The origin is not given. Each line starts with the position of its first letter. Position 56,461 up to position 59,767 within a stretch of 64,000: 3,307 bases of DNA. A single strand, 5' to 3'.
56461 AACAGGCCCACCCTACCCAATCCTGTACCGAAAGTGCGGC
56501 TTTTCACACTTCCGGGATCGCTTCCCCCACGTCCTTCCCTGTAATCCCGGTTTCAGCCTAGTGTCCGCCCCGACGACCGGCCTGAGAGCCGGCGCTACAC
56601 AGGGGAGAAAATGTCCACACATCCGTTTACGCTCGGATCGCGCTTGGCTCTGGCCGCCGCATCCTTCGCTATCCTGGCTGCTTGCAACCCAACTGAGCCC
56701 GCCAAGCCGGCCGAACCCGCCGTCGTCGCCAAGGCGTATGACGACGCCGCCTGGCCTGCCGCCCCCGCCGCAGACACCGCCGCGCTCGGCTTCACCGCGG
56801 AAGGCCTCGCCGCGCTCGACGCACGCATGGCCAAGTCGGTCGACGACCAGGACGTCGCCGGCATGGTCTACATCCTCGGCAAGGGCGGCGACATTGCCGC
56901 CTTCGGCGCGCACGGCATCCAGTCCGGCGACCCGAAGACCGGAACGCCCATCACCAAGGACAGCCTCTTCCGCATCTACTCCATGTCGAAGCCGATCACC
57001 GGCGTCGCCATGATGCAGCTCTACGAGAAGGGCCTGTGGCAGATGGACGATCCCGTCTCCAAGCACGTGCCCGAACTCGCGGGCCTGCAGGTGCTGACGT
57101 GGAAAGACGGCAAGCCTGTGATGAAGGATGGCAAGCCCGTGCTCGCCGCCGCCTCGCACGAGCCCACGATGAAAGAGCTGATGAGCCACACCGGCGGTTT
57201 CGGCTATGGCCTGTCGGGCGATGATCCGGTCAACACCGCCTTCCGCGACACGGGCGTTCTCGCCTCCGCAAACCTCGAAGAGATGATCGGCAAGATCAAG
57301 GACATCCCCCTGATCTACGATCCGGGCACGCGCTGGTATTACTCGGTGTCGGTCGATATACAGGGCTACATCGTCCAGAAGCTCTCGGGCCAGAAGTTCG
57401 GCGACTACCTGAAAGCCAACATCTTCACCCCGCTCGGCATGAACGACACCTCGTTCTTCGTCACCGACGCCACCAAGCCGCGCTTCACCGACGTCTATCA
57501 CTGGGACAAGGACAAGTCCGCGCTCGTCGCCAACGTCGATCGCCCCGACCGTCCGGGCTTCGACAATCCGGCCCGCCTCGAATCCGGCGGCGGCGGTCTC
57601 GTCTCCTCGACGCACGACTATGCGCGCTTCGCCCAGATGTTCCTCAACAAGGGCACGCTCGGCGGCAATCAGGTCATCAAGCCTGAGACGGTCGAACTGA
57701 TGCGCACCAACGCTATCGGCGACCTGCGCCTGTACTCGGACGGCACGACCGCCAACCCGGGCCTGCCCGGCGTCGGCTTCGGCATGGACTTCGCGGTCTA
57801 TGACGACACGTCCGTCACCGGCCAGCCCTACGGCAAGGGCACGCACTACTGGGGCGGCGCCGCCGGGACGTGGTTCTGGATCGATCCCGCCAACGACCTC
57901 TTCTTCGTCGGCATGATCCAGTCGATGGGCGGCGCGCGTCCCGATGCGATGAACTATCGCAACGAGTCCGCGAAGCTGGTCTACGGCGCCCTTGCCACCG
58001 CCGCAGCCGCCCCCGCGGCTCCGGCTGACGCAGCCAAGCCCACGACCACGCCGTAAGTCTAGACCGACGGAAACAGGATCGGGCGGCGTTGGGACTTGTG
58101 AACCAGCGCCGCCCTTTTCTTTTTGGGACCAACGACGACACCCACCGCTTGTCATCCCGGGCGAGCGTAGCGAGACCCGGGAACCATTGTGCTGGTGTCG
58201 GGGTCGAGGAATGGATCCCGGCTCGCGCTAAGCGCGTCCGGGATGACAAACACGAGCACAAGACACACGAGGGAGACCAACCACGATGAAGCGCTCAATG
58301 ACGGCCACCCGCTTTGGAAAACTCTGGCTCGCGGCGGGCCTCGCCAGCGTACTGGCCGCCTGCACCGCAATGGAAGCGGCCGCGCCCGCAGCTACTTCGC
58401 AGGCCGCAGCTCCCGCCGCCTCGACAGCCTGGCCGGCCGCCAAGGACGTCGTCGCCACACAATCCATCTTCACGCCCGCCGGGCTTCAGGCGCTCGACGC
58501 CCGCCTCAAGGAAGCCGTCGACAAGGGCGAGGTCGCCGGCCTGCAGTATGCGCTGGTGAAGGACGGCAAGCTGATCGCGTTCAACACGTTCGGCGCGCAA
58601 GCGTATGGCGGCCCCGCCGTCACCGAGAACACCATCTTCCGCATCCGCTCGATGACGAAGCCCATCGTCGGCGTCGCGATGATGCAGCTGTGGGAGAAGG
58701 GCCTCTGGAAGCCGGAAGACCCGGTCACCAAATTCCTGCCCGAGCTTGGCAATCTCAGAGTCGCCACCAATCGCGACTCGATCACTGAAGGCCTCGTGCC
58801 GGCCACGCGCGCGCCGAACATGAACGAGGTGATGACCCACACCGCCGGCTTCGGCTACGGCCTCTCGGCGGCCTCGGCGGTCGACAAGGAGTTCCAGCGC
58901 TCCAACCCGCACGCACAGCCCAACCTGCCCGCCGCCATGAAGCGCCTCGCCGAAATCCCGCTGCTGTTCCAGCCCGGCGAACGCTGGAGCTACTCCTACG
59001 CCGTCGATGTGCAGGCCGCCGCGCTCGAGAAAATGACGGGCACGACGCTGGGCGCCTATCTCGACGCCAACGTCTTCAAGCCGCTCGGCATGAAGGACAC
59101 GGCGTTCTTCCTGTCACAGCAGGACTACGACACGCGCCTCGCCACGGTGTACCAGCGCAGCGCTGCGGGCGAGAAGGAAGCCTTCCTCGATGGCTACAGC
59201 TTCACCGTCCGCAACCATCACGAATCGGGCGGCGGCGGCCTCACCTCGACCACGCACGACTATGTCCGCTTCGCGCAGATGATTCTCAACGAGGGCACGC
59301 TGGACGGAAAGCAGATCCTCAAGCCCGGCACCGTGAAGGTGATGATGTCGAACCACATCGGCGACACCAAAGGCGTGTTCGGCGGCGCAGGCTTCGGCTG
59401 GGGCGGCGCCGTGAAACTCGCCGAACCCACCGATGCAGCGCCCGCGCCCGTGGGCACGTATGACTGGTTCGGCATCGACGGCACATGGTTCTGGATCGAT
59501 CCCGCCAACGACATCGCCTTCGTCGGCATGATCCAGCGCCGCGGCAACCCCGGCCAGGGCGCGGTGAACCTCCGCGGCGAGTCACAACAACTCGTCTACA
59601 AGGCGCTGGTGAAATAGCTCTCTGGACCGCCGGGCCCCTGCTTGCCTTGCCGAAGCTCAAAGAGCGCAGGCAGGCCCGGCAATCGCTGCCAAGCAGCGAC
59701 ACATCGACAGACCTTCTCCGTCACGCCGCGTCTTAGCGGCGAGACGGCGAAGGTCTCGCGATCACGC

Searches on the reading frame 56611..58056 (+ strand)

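Call 33: search_protein_families(library=pfam, proteins=[window:56611-58056:+], max_evalue=0.00001)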
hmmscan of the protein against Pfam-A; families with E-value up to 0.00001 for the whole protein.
window:56611-58056:+ (481 aa): 1 family
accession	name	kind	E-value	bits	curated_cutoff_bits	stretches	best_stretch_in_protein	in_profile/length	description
PF00144.29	Beta-lactamase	-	7.9e-65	219.6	27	1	70-451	2-323/329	Beta-lactamase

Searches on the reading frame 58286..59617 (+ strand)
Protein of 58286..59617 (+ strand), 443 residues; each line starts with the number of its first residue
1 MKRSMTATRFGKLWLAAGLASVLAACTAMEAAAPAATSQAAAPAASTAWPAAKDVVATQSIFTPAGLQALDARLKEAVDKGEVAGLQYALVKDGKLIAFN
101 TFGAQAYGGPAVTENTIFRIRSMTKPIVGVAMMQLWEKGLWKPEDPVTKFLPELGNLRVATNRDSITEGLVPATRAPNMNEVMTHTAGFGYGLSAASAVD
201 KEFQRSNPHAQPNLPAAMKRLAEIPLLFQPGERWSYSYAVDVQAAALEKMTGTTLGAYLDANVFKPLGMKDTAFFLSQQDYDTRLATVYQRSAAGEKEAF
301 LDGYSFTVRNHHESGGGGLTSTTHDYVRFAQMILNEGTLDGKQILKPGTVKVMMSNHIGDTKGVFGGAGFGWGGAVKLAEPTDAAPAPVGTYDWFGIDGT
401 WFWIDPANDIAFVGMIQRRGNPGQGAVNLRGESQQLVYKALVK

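Call 37: find_encoding_contigs(protein=window:58286-59617:+, flank=10000, max_places=4)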
Protein window:58286-59617:+ (443 aa): 2 contigs read that carry it; 1 place shown.
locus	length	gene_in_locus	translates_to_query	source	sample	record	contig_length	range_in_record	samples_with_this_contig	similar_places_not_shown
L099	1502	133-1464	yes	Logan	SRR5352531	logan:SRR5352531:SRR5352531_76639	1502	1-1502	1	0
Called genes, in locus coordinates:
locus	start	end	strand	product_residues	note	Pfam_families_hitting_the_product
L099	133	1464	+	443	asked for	PF00144:Beta-lactamase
